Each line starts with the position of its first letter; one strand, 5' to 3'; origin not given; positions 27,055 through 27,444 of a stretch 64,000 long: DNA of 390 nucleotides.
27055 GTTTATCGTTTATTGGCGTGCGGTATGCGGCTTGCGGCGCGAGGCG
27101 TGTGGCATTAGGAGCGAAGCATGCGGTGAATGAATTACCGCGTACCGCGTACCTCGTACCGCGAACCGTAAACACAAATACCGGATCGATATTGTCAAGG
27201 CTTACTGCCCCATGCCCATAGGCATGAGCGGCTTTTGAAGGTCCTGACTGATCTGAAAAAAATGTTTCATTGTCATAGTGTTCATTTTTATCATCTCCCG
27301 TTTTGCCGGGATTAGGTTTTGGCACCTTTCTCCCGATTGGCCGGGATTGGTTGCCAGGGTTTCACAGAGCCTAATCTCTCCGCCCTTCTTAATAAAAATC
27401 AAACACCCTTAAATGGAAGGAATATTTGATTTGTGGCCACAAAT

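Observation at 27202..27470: SAM-I riboswitch whose P1 helix contains the start codon of a strikingly Met-rich upstream ORF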

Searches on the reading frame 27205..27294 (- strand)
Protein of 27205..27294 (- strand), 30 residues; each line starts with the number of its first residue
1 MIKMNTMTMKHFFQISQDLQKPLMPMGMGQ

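Call 74: list_cluster_members(proteins=[window:27205-27294:-, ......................, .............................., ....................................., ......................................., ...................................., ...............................])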
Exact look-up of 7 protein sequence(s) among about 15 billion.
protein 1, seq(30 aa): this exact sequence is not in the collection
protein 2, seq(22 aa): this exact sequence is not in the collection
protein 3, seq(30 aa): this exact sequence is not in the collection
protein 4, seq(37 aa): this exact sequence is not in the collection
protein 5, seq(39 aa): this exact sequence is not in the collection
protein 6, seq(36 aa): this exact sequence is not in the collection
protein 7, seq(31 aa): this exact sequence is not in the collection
